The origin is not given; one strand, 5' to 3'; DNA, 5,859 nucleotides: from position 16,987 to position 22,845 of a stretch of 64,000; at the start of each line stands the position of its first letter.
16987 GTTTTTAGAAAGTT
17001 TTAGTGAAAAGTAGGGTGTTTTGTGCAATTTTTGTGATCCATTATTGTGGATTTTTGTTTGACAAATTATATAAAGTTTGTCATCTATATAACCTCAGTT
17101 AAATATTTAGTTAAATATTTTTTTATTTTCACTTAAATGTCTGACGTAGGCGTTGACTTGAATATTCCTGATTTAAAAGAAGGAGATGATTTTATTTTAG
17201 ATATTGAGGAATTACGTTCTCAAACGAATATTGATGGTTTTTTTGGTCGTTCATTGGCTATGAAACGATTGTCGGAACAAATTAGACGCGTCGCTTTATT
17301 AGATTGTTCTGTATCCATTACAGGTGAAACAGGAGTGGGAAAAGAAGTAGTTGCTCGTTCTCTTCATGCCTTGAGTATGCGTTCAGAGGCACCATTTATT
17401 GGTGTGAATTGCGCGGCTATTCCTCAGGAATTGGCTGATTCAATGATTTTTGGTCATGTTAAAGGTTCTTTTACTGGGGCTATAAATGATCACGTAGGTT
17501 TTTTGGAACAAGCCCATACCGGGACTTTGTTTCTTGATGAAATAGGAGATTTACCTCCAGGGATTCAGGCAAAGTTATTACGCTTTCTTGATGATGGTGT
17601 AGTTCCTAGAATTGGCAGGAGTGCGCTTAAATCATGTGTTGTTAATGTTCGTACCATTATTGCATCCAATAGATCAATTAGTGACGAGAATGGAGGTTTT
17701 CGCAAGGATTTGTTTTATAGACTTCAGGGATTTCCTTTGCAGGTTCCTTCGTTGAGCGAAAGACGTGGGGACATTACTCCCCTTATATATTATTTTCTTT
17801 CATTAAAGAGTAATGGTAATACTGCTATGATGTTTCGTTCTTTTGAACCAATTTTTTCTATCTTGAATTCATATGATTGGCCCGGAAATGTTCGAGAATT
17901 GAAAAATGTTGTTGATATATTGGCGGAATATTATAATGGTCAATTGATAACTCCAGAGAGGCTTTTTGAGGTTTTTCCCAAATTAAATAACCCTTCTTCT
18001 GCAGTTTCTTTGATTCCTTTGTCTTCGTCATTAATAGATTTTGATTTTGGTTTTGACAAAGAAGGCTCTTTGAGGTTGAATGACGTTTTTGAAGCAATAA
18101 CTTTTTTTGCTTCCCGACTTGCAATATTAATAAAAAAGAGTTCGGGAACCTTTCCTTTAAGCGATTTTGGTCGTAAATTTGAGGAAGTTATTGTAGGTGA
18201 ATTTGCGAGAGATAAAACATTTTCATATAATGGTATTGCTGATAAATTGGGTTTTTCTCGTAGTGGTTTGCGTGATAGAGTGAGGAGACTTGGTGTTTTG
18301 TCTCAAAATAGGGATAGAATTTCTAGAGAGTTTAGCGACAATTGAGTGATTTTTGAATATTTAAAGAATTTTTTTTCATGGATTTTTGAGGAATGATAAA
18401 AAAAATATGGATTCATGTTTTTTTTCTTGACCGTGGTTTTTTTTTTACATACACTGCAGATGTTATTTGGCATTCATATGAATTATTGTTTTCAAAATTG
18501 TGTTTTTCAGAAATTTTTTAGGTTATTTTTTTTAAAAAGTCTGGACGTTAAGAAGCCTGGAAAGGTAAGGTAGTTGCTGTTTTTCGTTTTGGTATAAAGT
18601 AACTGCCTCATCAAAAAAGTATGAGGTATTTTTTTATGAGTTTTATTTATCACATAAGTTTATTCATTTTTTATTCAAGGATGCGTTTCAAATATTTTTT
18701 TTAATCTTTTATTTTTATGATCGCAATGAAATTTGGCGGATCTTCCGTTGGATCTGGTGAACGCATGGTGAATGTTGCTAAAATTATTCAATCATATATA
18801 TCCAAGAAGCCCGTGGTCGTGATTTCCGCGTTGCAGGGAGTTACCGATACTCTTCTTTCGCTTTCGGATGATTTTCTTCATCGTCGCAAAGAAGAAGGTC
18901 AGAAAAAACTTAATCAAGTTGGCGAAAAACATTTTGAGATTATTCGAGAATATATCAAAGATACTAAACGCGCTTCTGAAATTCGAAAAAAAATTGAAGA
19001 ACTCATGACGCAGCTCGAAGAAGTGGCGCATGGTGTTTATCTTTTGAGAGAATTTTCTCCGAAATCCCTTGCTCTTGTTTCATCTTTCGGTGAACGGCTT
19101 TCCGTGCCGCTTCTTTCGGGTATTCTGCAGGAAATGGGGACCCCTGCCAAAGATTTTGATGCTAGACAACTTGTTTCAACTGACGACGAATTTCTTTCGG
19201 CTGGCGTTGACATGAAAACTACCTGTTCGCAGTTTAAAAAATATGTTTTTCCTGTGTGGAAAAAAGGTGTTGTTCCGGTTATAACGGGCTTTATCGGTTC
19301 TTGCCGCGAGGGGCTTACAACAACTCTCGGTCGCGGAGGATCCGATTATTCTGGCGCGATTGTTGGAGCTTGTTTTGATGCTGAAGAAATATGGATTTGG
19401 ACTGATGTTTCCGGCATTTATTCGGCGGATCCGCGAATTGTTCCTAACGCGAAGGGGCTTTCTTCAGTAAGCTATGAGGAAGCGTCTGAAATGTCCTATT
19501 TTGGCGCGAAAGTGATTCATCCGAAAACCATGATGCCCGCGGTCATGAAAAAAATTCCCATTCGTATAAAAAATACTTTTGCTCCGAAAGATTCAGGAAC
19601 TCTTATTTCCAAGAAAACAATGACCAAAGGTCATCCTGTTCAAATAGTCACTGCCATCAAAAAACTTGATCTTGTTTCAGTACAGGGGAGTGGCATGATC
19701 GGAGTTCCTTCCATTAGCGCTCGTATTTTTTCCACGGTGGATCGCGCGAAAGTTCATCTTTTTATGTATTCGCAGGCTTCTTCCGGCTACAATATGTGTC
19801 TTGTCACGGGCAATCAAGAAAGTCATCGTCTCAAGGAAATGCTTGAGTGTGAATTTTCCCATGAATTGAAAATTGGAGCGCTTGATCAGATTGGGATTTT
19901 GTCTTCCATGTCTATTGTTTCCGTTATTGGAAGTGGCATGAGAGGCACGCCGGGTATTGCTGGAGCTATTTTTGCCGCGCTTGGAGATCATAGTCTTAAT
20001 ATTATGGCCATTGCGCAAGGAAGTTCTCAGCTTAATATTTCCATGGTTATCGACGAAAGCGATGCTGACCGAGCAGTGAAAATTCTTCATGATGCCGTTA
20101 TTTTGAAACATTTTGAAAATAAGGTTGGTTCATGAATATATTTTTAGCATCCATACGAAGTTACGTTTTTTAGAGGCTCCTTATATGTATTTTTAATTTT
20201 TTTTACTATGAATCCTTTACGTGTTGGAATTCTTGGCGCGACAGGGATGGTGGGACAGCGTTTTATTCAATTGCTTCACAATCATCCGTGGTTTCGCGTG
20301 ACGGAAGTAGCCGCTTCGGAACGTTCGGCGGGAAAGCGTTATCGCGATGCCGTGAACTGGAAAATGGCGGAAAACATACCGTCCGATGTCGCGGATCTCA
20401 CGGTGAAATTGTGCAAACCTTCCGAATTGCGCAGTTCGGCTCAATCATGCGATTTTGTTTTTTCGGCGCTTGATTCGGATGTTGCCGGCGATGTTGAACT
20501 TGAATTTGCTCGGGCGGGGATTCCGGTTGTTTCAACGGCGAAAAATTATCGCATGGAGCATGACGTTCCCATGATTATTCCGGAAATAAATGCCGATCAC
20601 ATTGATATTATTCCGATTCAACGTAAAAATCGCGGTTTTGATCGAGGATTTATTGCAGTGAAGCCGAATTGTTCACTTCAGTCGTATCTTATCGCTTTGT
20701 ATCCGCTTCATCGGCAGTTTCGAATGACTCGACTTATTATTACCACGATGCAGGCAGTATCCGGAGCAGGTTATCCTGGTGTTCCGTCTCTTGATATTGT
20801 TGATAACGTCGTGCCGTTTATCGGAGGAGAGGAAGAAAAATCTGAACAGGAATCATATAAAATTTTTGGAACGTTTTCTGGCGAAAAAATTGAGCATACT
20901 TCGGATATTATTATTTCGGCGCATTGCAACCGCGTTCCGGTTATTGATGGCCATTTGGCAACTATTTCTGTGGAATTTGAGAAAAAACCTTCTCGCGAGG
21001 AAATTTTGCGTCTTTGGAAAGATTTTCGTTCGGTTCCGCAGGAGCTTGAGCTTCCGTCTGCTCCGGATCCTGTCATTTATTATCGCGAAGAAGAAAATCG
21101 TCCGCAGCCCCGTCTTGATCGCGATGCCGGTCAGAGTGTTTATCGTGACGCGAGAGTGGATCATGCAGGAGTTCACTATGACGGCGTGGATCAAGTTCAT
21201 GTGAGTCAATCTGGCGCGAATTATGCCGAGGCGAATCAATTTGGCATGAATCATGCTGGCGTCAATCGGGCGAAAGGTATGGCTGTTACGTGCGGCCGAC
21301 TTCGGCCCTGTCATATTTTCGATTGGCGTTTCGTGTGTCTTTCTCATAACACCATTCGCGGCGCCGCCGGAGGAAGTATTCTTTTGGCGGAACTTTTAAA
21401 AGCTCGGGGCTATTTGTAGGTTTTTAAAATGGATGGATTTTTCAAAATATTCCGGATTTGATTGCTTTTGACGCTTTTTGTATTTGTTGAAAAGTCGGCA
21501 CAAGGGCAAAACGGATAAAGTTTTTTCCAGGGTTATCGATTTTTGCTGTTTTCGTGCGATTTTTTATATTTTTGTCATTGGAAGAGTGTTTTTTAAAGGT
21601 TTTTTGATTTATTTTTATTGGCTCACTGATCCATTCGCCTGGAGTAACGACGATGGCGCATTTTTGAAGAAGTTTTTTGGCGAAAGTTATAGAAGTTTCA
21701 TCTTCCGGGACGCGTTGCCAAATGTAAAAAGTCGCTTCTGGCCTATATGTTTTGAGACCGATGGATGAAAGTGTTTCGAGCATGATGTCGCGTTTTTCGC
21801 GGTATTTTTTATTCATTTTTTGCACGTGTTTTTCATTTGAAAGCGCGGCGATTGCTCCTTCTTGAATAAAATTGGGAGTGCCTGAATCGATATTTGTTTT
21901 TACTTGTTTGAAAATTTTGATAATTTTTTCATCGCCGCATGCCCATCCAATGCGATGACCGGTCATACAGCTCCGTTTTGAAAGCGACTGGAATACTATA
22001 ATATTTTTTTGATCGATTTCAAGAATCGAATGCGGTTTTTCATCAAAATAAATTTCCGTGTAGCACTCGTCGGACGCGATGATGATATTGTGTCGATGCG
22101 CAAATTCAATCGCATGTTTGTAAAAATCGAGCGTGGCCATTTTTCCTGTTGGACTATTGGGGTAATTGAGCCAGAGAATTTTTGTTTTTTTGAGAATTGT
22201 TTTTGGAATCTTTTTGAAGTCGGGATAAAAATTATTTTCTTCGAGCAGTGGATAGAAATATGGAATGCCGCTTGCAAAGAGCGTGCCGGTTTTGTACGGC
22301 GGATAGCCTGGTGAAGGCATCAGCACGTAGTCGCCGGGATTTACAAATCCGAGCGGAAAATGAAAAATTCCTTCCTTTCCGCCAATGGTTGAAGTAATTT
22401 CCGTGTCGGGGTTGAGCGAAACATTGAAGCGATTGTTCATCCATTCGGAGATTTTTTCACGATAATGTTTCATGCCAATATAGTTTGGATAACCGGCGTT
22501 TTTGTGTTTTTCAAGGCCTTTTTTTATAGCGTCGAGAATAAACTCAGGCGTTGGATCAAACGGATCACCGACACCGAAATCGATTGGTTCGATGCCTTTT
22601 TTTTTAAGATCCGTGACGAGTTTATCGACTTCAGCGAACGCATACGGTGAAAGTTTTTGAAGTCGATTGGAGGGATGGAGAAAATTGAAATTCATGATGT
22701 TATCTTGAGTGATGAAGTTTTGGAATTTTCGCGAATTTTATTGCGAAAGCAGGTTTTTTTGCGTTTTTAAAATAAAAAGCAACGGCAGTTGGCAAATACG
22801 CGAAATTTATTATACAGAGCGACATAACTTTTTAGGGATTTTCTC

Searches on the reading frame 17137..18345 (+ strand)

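Call 24: search_protein_families(library=pfam, proteins=[window:17137-18345:+], max_evalue=0.01)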
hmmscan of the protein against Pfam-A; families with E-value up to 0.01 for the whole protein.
window:17137-18345:+ (402 aa): 7 families
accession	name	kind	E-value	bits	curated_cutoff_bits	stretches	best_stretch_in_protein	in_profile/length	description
PF00158.32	Sigma54_activat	-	7e-56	189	20.2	1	36-201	2-167/168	Sigma-54 interaction domain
PF14532.12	Sigma54_activ_2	-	3.3e-17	63.4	25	1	36-206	1-138/138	Sigma-54 interaction domain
PF25601.1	AAA_lid_14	-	7.2e-14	51.8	27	1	208-281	2-75/87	AAA+ ATPase lid domain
PF07724.20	AAA_2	-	5.4e-05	23.7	27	1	58-157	5-105/166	AAA domain (Cdc48 subfamily)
PF07728.20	AAA_5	-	0.00019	21.9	22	1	60-177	3-121/139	AAA domain (dynein-related subfamily)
PF13191.12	AAA_16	-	0.0014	19.6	32.6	1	35-95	2-63/167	AAA ATPase domain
PF01078.27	Mg_chelatase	-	0.005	16.7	20.3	0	118-178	97-157/207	Magnesium chelatase, subunit ChlI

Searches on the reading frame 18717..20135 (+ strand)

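Call 69: search_protein_families(library=pfam, proteins=[window:18717-20135:+], max_evalue=0.00001)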
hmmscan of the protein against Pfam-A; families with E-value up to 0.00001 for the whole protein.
window:18717-20135:+ (472 aa): 4 families
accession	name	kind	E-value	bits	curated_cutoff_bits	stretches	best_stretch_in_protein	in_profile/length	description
PF00696.33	AA_kinase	-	5.9e-49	167.3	24.9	1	2-286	3-234/234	Amino acid kinase family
PF22468.2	ACT_9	-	1.3e-34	118.2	27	2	401-460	1-60/61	ACT domain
PF13840.12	ACT_7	-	7.6e-15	55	27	1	398-459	6-65/65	ACT domain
PF01842.31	ACT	-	2.1e-08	34.2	27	1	405-459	4-63/66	ACT domain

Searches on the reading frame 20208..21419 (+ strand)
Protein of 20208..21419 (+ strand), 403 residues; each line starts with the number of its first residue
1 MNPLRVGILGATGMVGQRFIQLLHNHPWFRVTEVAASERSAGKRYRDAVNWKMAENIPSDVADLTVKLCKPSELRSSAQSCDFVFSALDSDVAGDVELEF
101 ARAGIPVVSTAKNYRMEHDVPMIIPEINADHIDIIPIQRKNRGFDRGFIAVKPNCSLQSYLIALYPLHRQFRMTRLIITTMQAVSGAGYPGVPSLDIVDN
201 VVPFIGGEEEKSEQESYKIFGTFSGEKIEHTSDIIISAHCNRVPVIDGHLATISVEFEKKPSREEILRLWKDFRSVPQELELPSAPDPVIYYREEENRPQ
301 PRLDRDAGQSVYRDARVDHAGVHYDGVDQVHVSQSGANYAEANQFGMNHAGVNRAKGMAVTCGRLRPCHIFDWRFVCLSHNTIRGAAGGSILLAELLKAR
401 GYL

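Call 70: search_protein_families(library=pfam, proteins=[window:20208-21419:+], max_evalue=0.00001)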
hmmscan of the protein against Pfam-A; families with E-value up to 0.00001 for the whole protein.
window:20208-21419:+ (403 aa): 2 families
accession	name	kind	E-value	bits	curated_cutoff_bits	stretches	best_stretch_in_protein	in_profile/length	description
PF01118.30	Semialdhyde_dh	-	6.9e-34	117.3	26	1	5-133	1-119/121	Semialdehyde dehydrogenase, NAD binding domain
PF02774.23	Semialdhyde_dhC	-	1.9e-31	110.1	26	1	164-312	1-159/184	Semialdehyde dehydrogenase, dimerisation domain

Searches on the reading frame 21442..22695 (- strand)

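Call 70: search_protein_families(library=pfam, proteins=[window:21442-22695:-], max_evalue=0.00001)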
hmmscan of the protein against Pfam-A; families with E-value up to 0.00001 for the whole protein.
window:21442-22695:- (417 aa): 1 family
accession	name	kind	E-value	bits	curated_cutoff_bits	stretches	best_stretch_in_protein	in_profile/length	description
PF00155.27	Aminotran_1_2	-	2.4e-61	208.4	19.7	1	37-354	3-334/361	Aminotransferase class I and II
